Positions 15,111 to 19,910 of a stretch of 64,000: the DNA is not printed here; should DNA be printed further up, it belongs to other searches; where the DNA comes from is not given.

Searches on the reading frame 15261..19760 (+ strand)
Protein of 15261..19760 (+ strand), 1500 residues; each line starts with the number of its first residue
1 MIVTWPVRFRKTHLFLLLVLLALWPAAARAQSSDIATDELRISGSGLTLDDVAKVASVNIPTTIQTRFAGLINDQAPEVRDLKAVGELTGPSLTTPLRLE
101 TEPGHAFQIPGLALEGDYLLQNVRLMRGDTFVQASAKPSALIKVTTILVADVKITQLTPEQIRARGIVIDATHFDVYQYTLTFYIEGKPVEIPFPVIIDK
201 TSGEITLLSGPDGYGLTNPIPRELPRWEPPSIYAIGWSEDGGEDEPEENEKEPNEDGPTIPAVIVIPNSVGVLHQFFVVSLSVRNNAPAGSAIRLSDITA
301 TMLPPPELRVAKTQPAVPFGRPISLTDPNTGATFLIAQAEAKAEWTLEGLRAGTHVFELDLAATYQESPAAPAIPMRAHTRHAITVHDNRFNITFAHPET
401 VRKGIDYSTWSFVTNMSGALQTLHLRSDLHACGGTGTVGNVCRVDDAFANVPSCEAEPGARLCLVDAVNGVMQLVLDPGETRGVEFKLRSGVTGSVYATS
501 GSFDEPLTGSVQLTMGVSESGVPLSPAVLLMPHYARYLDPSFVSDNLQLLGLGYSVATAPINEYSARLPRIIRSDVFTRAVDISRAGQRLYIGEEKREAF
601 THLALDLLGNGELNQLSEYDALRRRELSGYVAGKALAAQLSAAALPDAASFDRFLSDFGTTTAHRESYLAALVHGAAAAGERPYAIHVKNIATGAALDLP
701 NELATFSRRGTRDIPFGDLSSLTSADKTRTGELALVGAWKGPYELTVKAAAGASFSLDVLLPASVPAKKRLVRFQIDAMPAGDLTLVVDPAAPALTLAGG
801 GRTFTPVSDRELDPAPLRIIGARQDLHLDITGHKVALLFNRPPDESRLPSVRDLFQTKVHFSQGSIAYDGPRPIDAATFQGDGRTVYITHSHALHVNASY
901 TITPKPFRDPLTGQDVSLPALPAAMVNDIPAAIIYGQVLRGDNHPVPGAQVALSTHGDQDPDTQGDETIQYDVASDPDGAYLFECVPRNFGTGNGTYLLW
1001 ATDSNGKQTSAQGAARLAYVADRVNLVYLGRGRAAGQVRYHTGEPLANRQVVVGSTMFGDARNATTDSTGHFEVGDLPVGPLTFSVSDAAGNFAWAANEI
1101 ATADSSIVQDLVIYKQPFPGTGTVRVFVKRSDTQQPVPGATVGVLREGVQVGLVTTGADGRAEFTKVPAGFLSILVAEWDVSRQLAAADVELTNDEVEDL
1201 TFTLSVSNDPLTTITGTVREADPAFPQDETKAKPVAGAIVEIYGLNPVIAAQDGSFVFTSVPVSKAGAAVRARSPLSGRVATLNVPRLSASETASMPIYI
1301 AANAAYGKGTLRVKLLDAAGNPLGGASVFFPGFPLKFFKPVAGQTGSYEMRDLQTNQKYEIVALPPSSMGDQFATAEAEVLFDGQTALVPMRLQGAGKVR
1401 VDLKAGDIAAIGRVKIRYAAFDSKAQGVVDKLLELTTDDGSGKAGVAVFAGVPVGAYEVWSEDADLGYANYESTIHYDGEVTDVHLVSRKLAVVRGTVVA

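Call 86: search_protein_families(library=pfam, proteins=[window:15261-19760:+], max_evalue=0.001)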
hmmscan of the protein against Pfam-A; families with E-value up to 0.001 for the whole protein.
window:15261-19760:+ (1500 aa): 3 families
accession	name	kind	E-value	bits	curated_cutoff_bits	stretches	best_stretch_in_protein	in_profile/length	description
PF13620.12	CarboxypepD_reg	-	6.7e-24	84.5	32.3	2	1036-1087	4-55/82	Carboxypeptidase regulatory-like domain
PF13715.12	CarbopepD_reg_2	-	2.7e-10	40.6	32.2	0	1036-1087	3-51/88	CarboxypepD_reg-like domain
PF17802.7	SpaA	-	9.6e-08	32.5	23.1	0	1130-1170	9-52/91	Prealbumin-like fold domain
